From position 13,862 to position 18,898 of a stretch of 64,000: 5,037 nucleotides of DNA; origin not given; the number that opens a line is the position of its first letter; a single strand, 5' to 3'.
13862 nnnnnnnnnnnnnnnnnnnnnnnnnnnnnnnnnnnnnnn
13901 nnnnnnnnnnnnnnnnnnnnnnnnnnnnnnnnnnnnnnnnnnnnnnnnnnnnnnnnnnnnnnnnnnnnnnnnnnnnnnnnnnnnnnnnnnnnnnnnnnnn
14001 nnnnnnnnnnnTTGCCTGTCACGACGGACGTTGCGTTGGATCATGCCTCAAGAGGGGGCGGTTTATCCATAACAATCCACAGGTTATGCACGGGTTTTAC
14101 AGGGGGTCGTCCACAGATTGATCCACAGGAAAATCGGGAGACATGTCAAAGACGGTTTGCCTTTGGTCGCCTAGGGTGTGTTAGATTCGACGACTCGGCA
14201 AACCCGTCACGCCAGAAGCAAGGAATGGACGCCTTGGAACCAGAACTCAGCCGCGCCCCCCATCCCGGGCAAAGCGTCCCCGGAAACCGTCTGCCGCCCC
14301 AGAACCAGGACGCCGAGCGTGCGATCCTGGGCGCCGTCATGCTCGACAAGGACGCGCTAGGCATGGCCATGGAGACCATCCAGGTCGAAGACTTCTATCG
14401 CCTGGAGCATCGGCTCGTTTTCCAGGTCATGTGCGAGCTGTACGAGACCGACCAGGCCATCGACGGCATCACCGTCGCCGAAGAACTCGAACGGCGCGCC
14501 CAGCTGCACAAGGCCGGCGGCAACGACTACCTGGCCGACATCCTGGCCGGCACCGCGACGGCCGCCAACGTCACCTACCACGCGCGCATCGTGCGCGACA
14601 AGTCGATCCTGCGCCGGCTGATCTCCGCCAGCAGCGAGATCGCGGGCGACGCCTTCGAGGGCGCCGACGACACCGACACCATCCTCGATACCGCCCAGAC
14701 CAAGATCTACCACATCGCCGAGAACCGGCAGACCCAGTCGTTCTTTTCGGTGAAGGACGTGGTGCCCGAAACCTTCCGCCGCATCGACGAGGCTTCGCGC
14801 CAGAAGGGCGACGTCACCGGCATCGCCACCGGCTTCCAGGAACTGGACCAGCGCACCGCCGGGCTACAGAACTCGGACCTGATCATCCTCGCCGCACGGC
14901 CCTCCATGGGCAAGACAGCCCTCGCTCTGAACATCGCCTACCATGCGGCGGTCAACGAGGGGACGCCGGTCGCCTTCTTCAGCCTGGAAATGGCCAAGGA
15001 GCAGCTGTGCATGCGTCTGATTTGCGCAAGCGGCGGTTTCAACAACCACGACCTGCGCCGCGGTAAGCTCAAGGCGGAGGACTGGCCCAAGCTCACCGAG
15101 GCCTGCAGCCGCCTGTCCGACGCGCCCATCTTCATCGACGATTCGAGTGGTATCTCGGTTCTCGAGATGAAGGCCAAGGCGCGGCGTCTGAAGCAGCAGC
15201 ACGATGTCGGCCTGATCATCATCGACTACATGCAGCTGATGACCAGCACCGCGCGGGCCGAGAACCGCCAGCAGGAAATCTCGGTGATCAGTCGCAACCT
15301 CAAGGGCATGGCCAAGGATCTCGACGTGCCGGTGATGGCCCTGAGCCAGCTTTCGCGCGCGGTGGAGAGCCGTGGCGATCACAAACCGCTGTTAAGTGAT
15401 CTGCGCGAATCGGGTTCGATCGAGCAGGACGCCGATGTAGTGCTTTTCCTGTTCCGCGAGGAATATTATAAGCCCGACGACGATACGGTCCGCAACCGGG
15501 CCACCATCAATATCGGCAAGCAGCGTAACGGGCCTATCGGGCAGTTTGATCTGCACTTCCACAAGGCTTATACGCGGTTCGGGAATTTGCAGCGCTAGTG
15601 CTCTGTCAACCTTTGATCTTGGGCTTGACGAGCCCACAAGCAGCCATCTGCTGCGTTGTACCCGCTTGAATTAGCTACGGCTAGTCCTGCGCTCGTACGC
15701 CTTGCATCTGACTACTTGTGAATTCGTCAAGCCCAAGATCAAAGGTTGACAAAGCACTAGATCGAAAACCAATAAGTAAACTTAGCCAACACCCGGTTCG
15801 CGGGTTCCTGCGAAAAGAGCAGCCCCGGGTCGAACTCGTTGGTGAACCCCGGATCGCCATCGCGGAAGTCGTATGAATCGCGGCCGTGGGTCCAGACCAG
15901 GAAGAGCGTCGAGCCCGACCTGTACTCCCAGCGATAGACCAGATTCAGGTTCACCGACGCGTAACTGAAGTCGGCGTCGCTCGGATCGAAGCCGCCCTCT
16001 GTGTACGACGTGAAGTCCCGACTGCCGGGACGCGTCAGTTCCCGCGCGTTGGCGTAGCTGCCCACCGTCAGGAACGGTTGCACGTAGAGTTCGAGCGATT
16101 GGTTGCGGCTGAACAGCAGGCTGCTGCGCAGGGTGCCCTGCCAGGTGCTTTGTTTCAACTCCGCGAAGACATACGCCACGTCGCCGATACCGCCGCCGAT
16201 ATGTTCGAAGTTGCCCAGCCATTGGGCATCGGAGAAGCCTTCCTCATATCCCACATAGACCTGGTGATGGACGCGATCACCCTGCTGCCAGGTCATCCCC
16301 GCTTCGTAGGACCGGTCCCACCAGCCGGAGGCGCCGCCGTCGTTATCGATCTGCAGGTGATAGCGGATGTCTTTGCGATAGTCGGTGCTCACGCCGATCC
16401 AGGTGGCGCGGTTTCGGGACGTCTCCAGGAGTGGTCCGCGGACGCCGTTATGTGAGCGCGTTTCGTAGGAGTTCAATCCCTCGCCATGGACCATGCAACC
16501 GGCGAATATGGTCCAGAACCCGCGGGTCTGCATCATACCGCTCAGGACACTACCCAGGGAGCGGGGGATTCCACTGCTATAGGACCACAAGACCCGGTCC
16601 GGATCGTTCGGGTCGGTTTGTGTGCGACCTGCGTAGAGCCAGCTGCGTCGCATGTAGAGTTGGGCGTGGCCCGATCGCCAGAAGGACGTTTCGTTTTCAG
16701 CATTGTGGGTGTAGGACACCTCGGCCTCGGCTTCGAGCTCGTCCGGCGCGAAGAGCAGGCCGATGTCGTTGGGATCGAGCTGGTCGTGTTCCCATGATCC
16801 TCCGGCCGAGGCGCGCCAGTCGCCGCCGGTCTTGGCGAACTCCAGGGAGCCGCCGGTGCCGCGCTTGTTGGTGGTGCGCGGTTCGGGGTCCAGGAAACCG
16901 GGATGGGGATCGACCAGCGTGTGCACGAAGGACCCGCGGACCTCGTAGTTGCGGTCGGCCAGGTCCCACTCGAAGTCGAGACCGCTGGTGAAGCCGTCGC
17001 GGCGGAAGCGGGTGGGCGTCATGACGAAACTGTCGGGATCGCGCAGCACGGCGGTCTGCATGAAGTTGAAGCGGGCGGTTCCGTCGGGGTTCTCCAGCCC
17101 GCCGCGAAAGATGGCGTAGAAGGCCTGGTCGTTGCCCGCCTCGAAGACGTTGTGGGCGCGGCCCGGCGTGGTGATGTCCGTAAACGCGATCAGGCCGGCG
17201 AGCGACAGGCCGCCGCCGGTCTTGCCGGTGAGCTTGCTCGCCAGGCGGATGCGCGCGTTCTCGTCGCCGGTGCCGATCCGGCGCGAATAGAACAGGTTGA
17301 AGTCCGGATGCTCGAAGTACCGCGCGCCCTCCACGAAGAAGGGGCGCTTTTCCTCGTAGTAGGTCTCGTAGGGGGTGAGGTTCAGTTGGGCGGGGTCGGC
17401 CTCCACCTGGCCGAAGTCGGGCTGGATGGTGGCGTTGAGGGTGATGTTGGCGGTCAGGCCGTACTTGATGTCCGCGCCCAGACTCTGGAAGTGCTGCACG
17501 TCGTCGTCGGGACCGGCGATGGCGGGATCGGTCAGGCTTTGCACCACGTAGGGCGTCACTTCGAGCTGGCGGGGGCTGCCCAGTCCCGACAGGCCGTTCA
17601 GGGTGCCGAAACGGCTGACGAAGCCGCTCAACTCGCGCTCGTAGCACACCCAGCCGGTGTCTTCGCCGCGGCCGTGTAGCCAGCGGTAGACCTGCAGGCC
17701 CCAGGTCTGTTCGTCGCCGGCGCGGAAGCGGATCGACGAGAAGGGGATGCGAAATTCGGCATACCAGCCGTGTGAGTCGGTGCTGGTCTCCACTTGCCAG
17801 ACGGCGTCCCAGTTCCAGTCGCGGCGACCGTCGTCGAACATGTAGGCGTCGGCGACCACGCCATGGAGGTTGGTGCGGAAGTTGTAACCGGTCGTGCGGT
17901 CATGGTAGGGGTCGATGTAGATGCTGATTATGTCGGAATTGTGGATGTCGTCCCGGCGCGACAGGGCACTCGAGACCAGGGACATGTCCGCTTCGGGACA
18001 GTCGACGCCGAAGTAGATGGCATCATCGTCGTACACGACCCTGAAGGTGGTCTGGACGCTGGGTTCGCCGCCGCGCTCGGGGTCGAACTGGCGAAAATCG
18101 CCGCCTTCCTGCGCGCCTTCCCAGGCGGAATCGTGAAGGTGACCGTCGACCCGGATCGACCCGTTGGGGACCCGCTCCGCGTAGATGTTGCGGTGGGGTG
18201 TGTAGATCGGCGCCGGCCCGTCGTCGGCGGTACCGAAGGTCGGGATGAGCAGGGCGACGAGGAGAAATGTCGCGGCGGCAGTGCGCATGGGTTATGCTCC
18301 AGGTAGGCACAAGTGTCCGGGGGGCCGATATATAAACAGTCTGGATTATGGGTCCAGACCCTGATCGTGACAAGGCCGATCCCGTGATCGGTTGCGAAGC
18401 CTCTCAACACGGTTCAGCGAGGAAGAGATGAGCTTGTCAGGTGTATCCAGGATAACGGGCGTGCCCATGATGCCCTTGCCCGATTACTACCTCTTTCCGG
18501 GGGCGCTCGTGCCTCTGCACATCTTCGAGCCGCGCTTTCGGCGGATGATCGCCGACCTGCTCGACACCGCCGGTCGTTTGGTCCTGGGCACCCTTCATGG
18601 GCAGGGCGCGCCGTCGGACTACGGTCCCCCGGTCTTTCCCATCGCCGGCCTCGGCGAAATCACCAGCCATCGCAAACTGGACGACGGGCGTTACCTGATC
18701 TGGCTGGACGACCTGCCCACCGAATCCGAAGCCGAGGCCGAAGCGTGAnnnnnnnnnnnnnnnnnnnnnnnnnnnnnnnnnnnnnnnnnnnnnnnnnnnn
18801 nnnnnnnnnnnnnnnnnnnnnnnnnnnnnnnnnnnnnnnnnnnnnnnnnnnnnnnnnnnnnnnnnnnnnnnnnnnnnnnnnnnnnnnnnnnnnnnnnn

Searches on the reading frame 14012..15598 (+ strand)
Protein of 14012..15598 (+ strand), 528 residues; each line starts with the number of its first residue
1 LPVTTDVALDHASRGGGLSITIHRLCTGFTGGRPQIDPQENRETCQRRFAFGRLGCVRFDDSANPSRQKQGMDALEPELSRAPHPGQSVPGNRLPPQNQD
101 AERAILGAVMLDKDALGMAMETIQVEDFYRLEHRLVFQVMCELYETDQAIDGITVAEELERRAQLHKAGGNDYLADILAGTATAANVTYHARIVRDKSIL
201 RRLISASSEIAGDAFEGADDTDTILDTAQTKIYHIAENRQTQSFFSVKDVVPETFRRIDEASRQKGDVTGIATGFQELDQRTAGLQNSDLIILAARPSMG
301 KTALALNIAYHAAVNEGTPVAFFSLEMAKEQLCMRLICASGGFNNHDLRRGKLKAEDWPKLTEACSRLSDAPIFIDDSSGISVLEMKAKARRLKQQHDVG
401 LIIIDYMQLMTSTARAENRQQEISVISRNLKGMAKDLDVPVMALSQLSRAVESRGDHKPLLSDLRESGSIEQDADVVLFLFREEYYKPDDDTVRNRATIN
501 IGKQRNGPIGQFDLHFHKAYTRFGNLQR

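Call 24: search_protein_families(library=pfam, proteins=[window:14012-15598:+], max_evalue=0.00001)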
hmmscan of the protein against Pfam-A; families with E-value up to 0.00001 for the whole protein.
window:14012-15598:+ (528 aa): 3 families
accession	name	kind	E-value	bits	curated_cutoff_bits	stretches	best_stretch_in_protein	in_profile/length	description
PF03796.21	DnaB_C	-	2.2e-110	368.4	27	1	270-525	1-255/255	DnaB-like helicase C terminal domain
PF00772.26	DnaB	-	8.4e-32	109.7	23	1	95-196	2-103/103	DnaB-like helicase N terminal domain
PF13481.12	AAA_25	-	4.3e-13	49.8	27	1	270-447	14-190/195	AAA domain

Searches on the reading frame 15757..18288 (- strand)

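Call 25: search_protein_families(library=pfam, proteins=[window:15757-18288:-], max_evalue=0.00001)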
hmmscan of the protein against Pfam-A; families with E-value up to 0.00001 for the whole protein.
window:15757-18288:- (843 aa): 2 families
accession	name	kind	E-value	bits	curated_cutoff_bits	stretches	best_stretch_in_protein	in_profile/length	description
PF19313.5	DUF5916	-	4.8e-56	191.1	22.6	2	239-342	2-98/572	Domain of unknown function (DUF5916)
PF06452.16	CBM9_1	-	1.5e-11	45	23.4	1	47-200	1-146/185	Carbohydrate family 9 binding domain-like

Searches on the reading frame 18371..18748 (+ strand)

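Call 63: search_protein_families(library=pfam, proteins=[window:18371-18748:+], max_evalue=0.01)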
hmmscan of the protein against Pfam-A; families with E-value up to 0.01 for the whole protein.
window:18371-18748:+ (125 aa): 1 family
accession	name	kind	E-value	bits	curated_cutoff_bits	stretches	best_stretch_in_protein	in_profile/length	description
PF02190.22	LON_substr_bdg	-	2.5e-14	54.1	28.7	1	31-110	2-84/200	ATP-dependent protease La (LON) substrate-binding domain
